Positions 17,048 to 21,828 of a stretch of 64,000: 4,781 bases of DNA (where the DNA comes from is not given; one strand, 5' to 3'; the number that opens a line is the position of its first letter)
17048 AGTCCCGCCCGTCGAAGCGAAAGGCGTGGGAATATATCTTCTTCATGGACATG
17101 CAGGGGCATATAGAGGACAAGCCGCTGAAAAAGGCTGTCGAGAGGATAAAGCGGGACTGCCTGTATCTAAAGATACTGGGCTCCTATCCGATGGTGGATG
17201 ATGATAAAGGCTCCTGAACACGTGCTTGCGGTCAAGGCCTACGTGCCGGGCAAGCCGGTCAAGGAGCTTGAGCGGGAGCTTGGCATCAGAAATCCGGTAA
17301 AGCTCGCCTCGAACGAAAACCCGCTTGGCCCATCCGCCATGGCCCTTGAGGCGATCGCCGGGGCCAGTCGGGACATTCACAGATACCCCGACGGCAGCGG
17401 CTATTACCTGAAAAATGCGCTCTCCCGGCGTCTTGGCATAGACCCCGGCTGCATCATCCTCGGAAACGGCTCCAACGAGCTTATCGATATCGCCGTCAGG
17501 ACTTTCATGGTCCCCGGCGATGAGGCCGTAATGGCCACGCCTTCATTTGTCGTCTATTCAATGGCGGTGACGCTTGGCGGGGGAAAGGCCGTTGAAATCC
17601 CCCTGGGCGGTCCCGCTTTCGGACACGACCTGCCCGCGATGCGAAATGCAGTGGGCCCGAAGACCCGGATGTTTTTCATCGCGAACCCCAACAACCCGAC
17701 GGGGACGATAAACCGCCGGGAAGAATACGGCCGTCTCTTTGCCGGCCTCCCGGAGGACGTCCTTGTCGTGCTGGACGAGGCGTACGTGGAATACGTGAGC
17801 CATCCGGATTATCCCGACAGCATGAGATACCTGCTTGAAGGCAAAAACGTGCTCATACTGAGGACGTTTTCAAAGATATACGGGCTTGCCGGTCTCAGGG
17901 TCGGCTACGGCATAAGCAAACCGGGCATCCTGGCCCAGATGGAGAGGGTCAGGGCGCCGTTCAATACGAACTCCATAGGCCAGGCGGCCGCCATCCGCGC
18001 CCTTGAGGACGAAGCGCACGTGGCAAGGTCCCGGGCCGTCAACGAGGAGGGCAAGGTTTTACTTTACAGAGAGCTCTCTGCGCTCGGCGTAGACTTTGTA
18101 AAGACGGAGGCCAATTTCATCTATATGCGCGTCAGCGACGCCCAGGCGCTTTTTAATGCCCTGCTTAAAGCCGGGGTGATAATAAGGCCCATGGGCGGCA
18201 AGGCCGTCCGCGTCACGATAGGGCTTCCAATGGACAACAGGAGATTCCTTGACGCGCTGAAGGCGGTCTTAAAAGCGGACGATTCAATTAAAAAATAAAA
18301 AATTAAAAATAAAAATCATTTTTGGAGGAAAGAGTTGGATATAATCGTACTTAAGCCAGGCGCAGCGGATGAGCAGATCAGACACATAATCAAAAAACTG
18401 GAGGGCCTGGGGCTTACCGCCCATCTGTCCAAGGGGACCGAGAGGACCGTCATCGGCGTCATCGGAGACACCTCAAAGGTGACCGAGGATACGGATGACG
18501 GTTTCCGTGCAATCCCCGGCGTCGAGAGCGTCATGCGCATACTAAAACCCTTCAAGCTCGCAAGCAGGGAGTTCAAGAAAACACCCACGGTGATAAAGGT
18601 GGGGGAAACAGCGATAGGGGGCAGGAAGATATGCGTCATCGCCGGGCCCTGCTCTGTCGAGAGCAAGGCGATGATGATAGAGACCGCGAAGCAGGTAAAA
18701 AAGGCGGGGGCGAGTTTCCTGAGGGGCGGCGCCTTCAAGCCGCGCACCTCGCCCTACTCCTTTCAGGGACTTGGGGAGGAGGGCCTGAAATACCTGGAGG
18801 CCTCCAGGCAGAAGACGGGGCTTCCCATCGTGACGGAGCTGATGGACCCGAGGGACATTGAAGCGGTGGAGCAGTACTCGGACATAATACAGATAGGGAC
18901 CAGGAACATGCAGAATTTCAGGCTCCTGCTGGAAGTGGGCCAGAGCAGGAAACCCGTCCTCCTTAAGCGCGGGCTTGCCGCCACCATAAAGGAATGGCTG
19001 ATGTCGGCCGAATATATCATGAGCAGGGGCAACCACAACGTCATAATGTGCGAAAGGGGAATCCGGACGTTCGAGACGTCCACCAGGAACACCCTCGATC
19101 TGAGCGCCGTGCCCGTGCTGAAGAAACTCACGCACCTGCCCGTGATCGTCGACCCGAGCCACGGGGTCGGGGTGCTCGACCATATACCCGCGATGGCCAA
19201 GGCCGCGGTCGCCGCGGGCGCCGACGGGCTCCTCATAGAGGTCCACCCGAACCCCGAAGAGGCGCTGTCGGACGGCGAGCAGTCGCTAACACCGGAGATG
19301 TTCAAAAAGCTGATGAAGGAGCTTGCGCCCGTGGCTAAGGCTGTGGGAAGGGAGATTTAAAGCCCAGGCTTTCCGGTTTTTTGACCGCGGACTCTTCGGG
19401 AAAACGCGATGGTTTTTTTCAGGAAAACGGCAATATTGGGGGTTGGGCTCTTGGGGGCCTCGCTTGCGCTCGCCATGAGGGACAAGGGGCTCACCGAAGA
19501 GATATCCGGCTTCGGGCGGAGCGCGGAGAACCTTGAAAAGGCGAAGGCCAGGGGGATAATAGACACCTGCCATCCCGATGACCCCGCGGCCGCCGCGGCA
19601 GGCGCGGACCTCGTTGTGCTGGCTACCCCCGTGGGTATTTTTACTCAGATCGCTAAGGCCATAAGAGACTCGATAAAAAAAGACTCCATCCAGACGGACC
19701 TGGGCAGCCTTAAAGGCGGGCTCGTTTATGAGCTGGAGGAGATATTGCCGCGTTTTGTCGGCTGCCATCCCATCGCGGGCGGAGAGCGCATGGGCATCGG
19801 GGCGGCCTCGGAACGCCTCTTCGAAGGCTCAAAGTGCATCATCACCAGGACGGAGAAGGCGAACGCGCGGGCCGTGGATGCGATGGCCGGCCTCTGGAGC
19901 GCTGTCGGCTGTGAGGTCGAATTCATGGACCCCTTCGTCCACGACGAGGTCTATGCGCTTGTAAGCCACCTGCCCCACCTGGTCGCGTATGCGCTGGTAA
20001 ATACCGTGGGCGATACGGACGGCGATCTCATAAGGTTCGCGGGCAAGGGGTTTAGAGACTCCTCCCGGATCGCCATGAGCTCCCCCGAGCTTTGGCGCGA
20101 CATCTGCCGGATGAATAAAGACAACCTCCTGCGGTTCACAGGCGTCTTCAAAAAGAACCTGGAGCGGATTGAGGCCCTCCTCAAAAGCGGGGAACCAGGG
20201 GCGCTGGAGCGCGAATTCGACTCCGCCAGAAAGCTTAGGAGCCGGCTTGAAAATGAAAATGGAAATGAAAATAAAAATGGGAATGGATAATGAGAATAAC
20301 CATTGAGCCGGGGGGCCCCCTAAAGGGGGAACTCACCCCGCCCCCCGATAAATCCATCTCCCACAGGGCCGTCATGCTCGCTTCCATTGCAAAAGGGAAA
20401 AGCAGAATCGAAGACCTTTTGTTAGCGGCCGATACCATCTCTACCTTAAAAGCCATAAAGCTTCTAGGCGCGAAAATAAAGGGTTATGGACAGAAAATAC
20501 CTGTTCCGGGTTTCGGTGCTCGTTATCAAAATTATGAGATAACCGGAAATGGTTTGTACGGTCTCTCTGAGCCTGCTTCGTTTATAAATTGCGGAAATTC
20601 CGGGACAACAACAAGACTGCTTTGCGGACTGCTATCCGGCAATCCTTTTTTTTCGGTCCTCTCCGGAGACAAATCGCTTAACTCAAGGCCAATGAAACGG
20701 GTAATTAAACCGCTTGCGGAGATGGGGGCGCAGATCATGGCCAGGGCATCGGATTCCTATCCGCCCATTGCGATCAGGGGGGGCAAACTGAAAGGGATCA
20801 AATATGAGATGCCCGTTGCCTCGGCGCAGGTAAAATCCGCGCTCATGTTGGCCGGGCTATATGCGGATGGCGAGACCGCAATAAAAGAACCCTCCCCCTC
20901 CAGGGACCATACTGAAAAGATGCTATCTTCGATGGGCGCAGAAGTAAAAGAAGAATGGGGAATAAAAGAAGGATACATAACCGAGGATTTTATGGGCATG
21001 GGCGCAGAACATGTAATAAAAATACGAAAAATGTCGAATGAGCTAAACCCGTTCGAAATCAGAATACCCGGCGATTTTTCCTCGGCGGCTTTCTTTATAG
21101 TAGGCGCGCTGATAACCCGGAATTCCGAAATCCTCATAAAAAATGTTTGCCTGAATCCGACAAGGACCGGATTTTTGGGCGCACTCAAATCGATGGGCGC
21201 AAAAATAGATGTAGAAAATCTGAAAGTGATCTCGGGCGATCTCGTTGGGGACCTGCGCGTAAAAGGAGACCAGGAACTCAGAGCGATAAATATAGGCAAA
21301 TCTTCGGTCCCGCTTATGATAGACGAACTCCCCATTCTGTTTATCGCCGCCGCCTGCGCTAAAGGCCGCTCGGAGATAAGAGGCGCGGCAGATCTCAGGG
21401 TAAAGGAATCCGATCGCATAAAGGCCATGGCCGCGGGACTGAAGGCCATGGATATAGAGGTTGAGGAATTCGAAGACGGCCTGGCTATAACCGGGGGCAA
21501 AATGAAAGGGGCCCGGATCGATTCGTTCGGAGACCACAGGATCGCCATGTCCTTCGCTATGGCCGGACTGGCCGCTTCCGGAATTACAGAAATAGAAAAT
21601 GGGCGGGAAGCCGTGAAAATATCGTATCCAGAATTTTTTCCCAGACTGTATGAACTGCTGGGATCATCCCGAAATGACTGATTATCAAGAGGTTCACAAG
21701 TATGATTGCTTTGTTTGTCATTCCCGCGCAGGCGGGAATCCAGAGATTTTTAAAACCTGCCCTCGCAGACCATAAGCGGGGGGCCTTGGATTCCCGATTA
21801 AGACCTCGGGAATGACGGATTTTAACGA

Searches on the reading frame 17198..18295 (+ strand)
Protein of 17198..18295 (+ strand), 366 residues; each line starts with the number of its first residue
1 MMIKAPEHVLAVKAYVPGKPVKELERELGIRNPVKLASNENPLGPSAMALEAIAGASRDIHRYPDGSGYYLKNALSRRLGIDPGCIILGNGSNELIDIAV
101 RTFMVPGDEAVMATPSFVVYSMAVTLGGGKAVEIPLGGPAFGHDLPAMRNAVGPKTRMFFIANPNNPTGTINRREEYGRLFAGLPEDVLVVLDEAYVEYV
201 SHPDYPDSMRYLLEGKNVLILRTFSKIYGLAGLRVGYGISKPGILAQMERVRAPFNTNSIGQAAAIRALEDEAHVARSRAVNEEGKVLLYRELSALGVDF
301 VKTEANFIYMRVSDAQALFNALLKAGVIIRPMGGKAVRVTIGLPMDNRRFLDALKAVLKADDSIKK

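Call 63: search_protein_families(library=pfam, proteins=[window:17198-18295:+], max_evalue=0.00001)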
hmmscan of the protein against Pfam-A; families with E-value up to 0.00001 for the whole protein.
window:17198-18295:+ (366 aa): 1 family
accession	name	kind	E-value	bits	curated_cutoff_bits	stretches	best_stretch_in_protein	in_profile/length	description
PF00155.27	Aminotran_1_2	-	3.3e-54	184.9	19.7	1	33-353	3-360/361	Aminotransferase class I and II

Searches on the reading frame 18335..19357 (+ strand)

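Call 63: search_protein_families(library=pfam, proteins=[window:18335-19357:+], max_evalue=0.00001)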
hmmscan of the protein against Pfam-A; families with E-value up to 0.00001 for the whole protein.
window:18335-19357:+ (341 aa): 3 families
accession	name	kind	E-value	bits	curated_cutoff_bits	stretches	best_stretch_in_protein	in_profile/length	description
PF00793.26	DAHP_synth_1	-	3.7e-84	282.3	25.5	1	94-332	12-266/270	DAHP synthetase I family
PF18152.6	DAHP_snth_FXD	-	6.2e-24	84.1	27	1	3-71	2-67/67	DAHP synthase ferredoxin-like domain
PF03102.20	NeuB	-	5e-11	43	22.1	1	146-340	53-239/241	NeuB family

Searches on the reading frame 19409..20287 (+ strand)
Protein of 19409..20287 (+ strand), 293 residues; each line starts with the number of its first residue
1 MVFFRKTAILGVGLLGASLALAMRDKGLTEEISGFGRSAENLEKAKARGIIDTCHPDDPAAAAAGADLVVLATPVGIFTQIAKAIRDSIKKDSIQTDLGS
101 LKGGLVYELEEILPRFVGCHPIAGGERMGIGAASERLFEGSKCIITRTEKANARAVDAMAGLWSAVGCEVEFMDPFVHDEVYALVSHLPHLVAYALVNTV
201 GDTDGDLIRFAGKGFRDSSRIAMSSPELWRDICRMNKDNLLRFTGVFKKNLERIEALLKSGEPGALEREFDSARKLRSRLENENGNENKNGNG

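Call 63: search_protein_families(library=pfam, proteins=[window:19409-20287:+], max_evalue=0.00001)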
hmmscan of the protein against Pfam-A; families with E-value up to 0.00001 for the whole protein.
window:19409-20287:+ (293 aa): 3 families
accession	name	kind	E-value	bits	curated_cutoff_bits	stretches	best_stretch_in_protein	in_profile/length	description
PF02153.23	PDH_N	-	7.9e-33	113.6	26.5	1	19-170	1-152/154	Prephenate dehydrogenase, nucleotide-binding domain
PF20463.3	PDH_C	-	1.4e-23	83.6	22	1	175-268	2-98/102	Prephenate dehydrogenase, dimerization domain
PF03807.23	F420_oxidored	-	9.6e-08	33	21.6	1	7-93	2-86/94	NADP oxidoreductase coenzyme F420-dependent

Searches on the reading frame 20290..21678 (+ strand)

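Call 63: search_protein_families(library=pfam, proteins=[window:20290-21678:+], max_evalue=0.00001)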
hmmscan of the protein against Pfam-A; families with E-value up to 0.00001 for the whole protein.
window:20290-21678:+ (463 aa): 1 family
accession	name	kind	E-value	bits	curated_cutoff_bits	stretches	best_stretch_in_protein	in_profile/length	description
PF00275.25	EPSP_synthase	-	3e-115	385.7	22.8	1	6-453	2-417/417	EPSP synthase (3-phosphoshikimate 1-carboxyvinyltransferase)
